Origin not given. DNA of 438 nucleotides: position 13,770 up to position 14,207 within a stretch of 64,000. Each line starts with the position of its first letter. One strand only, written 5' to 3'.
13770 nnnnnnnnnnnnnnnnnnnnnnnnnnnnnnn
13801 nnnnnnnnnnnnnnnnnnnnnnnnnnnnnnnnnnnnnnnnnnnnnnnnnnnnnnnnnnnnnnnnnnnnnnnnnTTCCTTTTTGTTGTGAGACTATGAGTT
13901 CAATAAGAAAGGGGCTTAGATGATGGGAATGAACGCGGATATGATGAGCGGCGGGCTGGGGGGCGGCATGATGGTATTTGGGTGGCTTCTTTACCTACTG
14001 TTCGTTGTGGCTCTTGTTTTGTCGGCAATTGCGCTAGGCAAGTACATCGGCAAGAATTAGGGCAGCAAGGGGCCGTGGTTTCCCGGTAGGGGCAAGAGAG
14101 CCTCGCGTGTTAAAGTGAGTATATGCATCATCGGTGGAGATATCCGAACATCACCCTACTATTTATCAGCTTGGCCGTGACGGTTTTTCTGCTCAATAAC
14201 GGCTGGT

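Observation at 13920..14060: Unannotated 46-aa Met/Gly-rich membrane peptide divergent from csoR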

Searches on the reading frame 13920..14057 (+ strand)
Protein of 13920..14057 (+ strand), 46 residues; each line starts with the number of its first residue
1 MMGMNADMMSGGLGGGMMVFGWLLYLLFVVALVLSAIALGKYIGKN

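Call 3: search_protein_families(library=pfam, proteins=[window:13920-14057:+], max_evalue=0.1)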
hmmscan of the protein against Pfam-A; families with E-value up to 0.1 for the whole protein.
window:13920-14057:+ (46 aa): 0 families

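Call 5: find_encoding_contigs(protein=window:13920-14057:+, flank=6000, max_places=10)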
Protein seq(46 aa) (46 aa): no gene with exactly this product is on record in the collection.

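Call 6: find_homologous_proteins(query=window:13920-14057:+, max_evalue=10)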
Query seq(46 aa) (46 aa): 1 proteins with E <= 10 among 1 candidates.
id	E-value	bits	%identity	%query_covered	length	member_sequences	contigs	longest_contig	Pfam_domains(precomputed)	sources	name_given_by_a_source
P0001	1.7e-19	85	100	100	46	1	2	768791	-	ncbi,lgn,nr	ncbi:MAG: hypothetical protein HZB70_01640 [Candidatus Berkelbacteria bacterium]|nr:MAG: hypothetica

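Call 8: find_encoding_contigs(protein=P0001, flank=6000, max_places=10)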
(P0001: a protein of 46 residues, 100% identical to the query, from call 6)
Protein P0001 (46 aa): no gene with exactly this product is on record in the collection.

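Call 18: search_protein_representatives(protein=window:13920-14057:+)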
Query: 46 residues. Proteins with E-value up to 0.001 (for the whole library): 23; up to 1e-10: 1; up to 1e-30: 0. The best 23 are listed.
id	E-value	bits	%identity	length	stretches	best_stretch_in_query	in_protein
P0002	2.7e-11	58.1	67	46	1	1-45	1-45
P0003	8.0e-08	47.4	61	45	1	1-44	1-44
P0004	8.7e-08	47.3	60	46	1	1-45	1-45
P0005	1.2e-06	43.8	60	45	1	1-45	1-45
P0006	3.3e-06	42.4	58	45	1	1-45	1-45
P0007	4.4e-06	42.1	53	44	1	3-45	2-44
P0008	6.0e-06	41.6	57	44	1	4-45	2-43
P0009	8.1e-06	41.2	57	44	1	4-45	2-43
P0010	8.7e-06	41.1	53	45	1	1-45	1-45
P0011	1.1e-05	40.9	59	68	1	5-45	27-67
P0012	2.1e-05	39.9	62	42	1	9-45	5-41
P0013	2.4e-05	39.8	60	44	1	4-45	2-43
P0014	2.8e-05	39.6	34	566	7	15-41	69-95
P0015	4.1e-05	39.1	62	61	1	7-45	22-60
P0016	6.0e-05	38.6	56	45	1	3-45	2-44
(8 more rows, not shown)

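Call 21: find_homologous_proteins(query=A1, max_evalue=0.01)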
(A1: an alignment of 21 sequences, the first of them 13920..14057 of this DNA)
Query A1 (21 sequences) (46 aa, profile of the alignment): 682 proteins with E <= 0.01 among 8000 candidates; the best 120 are listed.
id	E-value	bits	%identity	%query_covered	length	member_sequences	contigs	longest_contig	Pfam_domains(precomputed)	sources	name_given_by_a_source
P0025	3.1e-21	93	64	91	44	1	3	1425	-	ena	-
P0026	5.1e-20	89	58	93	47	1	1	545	-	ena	-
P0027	5.4e-20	89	60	93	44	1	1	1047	-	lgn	-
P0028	6.8e-20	88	60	93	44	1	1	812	-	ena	-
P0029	7.4e-20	88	53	93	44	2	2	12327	-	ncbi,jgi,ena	-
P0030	7.9e-20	88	62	91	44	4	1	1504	-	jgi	jgi:hypothetical protein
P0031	1.2e-19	88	60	91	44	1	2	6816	-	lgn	-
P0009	1.3e-19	88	56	93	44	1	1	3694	-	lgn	-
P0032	1.4e-19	87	56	59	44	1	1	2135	-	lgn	-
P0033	2.0e-19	87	53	93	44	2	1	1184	-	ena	-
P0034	2.1e-19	87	63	100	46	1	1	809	-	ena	-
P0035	2.3e-19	87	52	91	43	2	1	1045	-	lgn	-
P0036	2.6e-19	87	58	93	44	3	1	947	-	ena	-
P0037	2.8e-19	87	58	93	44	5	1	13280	-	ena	-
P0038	3.4e-19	86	53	93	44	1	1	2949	-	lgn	-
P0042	5.4e-19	86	70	100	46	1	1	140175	-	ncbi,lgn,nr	ncbi:MAG: hypothetical protein Q7S37_00510 [bacterium]|nr:hypothetical protein [bacterium]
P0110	2.2e-17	80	44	93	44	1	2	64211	-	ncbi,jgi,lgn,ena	ncbi:MAG: hypothetical protein WC788_06850 [Candidatus Paceibacterota bacterium]|jgi:hypothetical pr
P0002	4.2e-17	80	65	100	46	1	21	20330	-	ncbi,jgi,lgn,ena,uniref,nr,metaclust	ncbi:MAG: hypothetical protein UX60_C0011G0015 [Berkelbacteria bacterium GW2011_GWA2_46_7]|uniref:Un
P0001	4.4e-17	79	100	100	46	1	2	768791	-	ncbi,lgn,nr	ncbi:MAG: hypothetical protein HZB70_01640 [Candidatus Berkelbacteria bacterium]|nr:MAG: hypothetica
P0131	5.3e-17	79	51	93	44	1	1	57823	-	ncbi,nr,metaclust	ncbi:MAG: hypothetical protein UT36_C0009G0037 [Candidatus Peregrinibacteria bacterium GW2011_GWF2_3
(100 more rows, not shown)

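Call 23: find_encoding_contigs(protein=P0002, flank=5000, max_places=4)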
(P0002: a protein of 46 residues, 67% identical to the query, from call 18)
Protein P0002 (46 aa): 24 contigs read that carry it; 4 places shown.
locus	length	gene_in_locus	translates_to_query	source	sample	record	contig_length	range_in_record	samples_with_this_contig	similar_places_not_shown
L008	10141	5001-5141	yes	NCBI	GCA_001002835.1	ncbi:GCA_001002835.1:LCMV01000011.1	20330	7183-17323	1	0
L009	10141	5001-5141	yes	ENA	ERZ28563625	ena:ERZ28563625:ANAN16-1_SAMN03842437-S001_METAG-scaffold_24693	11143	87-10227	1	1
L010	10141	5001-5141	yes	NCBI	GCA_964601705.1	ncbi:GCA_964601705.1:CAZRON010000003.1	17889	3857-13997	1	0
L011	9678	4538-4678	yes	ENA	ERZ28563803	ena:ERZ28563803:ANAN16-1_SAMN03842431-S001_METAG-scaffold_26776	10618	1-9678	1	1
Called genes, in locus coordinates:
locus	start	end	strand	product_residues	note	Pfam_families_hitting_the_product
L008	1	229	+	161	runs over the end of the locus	PF01988:VIT1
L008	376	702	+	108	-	-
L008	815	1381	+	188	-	PF01966:HD (weak)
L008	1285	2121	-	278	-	-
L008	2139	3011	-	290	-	PF00215:OMPdecase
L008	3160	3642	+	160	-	-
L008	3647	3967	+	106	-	-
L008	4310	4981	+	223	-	PF01551:Peptidase_M23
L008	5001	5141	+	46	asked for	-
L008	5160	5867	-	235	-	PF00005:ABC_tran, PF02463:SMC_N (weak)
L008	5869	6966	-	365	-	PF12704:MacB_PCD, PF02687:FtsX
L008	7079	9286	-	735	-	PF19335:HMBD, PF00122:E1-E2_ATPase, PF00702:Hydrolase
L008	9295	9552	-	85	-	-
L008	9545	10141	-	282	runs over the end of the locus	-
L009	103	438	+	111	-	-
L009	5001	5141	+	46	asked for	-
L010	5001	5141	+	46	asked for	-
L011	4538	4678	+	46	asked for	-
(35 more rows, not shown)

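Call 24: find_encoding_contigs(protein=P0042, flank=5000, max_places=2)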
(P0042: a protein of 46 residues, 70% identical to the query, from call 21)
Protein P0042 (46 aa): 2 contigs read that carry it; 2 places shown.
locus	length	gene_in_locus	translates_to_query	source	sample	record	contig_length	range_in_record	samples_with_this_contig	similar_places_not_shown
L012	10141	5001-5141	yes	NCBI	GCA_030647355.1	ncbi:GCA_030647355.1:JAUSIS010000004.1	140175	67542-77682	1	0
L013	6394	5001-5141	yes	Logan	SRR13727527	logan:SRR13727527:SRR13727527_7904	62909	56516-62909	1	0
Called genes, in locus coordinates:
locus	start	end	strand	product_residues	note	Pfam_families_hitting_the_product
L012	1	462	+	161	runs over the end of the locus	PF07610:DUF1573, PF22544:HYDIN_VesB_CFA65-like_Ig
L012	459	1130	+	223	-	-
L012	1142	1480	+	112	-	-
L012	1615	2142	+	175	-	PF01551:Peptidase_M23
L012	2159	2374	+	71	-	PF11666:DUF2933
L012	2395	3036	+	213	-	PF04140:ICMT, PF04191:PEMT (weak)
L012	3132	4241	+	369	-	PF12704:MacB_PCD, PF02687:FtsX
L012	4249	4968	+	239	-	PF00005:ABC_tran, PF02463:SMC_N (faint)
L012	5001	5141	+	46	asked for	-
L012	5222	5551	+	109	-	-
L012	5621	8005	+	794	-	PF00122:E1-E2_ATPase, PF00702:Hydrolase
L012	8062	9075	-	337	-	PF00389:2-Hacid_dh, PF02826:2-Hacid_dh_C, PF03446:NAD_binding_2 (weak)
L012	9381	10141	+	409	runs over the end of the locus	PF04851:ResIII, PF00270:DEAD, PF00271:Helicase_C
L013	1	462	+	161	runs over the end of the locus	PF07610:DUF1573, PF22544:HYDIN_VesB_CFA65-like_Ig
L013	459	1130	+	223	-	-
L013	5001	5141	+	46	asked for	-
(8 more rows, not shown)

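Call 26: find_encoding_contigs(protein=P0110, flank=5000, max_places=2)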
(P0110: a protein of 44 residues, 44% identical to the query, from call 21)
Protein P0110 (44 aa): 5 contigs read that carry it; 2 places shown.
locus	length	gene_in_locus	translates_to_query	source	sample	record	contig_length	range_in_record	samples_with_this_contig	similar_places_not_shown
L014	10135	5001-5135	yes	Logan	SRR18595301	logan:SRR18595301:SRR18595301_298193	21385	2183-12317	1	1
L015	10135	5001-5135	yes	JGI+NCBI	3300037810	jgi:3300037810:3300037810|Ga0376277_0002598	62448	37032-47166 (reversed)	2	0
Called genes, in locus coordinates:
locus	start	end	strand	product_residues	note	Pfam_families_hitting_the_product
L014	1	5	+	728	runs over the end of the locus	?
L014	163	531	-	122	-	-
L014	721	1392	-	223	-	PF00005:ABC_tran, PF02463:SMC_N (faint)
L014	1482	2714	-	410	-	PF02687:FtsX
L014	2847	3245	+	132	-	-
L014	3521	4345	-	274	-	PF02811:PHP (weak)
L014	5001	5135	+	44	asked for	-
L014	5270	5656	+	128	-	PF03965:Penicillinase_R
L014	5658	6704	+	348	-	PF05569:Peptidase_M56, PF01435:Peptidase_M48 (weak)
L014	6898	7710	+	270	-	-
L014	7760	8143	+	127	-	-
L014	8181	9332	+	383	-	PF13192:Thioredoxin_3 (faint)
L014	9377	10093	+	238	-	PF07610:DUF1573, PF22544:HYDIN_VesB_CFA65-like_Ig, PF13473:Cupredoxin_1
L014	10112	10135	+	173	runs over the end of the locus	PF22544:HYDIN_VesB_CFA65-like_Ig (faint), PF07610:DUF1573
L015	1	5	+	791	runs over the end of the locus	PF01743:PolyA_pol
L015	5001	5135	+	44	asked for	-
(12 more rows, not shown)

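Call 27: find_encoding_contigs(protein=P0131, flank=5000, max_places=2)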
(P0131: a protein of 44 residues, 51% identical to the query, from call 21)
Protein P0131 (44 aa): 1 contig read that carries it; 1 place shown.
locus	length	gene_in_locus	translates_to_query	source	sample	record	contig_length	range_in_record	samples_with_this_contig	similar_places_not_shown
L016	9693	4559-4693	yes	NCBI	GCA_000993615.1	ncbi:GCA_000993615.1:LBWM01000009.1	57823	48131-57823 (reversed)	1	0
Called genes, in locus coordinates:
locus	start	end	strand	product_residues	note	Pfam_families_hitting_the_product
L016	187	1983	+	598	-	PF00009:GTP_EFTU, PF01926:MMR_HSR1 (weak), PF03144:GTP_EFTU_D2 (weak), PF00679:EFG_C, PF21018:BipA_C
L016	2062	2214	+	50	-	-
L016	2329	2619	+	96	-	-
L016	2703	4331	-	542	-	-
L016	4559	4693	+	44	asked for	-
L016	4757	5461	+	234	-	-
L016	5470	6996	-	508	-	-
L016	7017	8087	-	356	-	PF00226:DnaJ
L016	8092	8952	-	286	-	-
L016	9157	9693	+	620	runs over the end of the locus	-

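Call 29: search_protein_families(library=ncbifam, alignment_id=A1, max_evalue=1)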
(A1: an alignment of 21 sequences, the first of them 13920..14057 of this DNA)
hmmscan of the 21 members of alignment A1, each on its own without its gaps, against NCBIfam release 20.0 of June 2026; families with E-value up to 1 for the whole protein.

A. member 1, window:13920-14057:+ (46 aa): 0 families

B. families by the number of members that match (of 21 scanned): 12 families
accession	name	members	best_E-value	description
TIGR04554.1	3TM_mycoplas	1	0.0039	TIGR04554 family membrane protein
TIGR04152.1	exosort_VPLPA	1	0.0042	VPLPA-CTERM-specific exosortase XrtD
NF005839.0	PRK07756.1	1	0.034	NADH-quinone oxidoreductase subunit A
TIGR00847.1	ccoS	1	0.13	cbb3-type cytochrome oxidase assembly protein CcoS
TIGR03943.1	TIGR03943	1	0.27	TIGR03943 family putative permease subunit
NF002792.0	PRK02919.1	1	0.32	oxaloacetate decarboxylase subunit gamma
TIGR04402.2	mob_CxxC_CxxC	1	0.39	mobilome CxxCx(11)CxxC protein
NF040516.1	CapE_47_fam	1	0.4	CapE family protein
NF003004.0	PRK03814.1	1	0.43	oxaloacetate decarboxylase subunit gamma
NF003393.0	PRK04561.1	1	0.52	twin arginine translocase protein A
NF002129.0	PRK00965.1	1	0.52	tetrahydromethanopterin S-methyltransferase subunit B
TIGR01195.1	oadG_fam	1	0.79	sodium pump decarboxylases, gamma subunit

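Call 30: search_protein_families(library=pfam, alignment_id=A1, max_evalue=1)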
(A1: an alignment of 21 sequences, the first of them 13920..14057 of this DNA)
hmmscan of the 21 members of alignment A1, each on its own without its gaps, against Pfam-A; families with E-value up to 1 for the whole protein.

A. member 1, window:13920-14057:+ (46 aa): 0 families

B. families by the number of members that match (of 21 scanned): 19 families
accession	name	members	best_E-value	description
PF20456.3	DUF6709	4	0.026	Family of unknown function (DUF6709)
PF13314.11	DUF4083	4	0.035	Domain of unknown function (DUF4083)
PF20556.3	DUF6768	2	0.045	Family of unknown function (DUF6768)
PF20059.4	DUF6458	2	0.089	Domain of unknown function (DUF6458)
PF04070.17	DUF378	1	0.00045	Domain of unknown function (DUF378)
PF05101.18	VirB3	1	0.023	Type IV secretory pathway, VirB3-like protein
PF19607.4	DUF6112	1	0.026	Family of unknown function (DUF6112)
PF03402.20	V1R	1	0.034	Vomeronasal organ pheromone receptor family, V1R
PF11694.13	DUF3290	1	0.24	Protein of unknown function (DUF3290)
PF12420.13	DUF3671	1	0.25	Fam-L, Fam-M like protein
PF03597.20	FixS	1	0.26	Cytochrome oxidase maturation protein cbb3-type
PF16082.10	Phage_holin_2_4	1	0.27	Bacteriophage holin family, superfamily II-like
PF03408.20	Foamy_virus_ENV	1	0.31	Foamy virus envelope protein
PF25667.1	ASFV_P17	1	0.33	African swine fever virus minor capsid protein p17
PF17988.6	VEGFR-2_TMD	1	0.41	VEGFR-2 Transmembrane domain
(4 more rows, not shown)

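Call 33: find_related_loci(query=A2, collection=metagenome_contigs, flank=6000)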
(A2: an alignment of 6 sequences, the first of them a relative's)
Query A2 (44 aa) in metagenome_contigs; peptide patterns used: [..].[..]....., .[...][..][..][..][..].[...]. (x = any residue, [..] = any of these).
358 stretches matched a pattern; 135 encode a relative of the query (tblastn E <= 1e-3); the best 80 are kept; 80 distinct loci.
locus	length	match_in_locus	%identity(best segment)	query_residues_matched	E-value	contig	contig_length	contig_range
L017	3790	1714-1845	82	1-44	1e-18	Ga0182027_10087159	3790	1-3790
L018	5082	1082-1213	77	1-44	2e-18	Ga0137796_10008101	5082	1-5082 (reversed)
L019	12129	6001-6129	81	1-43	6e-18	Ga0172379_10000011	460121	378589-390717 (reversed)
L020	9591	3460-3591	75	1-44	1e-17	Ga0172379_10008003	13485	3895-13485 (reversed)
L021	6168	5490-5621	75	1-44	2e-17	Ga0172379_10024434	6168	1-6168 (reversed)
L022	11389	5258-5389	82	1-44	3e-17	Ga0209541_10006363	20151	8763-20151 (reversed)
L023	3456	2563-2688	75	1-44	6e-17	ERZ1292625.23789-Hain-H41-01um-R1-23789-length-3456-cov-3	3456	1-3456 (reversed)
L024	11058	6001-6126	77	1-44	2e-16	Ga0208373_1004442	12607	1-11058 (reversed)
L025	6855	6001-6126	77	1-44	2e-16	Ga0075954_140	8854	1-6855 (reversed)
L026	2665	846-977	70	1-44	3e-16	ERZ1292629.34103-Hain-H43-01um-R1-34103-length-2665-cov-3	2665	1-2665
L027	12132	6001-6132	73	1-43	1e-15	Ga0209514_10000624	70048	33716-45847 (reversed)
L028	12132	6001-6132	68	1-44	2e-15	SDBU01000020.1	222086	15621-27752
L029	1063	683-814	70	1-44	1e-15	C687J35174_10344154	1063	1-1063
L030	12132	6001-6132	66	1-44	2e-15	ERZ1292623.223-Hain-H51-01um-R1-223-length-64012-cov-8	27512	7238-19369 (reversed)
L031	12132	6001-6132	68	1-44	2e-15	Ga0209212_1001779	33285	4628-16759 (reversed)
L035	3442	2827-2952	74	1-42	2e-15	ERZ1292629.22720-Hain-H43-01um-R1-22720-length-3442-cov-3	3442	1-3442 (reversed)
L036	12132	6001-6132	70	1-44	6e-15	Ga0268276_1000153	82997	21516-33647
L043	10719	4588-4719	66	1-44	3e-14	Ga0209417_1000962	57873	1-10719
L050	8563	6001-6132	84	1-44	5e-13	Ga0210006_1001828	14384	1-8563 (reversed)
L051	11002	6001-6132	82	1-44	6e-13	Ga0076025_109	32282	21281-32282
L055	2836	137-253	64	3-41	2e-12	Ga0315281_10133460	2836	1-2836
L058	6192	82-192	65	7-43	3e-12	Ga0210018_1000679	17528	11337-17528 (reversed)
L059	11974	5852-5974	66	3-43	4e-12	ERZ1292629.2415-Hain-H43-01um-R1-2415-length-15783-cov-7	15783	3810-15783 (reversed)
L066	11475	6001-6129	64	1-44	2e-11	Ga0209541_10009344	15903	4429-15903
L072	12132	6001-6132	68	1-44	3e-11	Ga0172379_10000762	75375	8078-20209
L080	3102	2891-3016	61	1-44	1e-10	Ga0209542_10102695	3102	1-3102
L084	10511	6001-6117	61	1-44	1e-10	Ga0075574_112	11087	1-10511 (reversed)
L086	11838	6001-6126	74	1-42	2e-10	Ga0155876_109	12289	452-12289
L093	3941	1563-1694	73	1-44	8e-10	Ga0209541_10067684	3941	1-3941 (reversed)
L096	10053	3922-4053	70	1-44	3e-9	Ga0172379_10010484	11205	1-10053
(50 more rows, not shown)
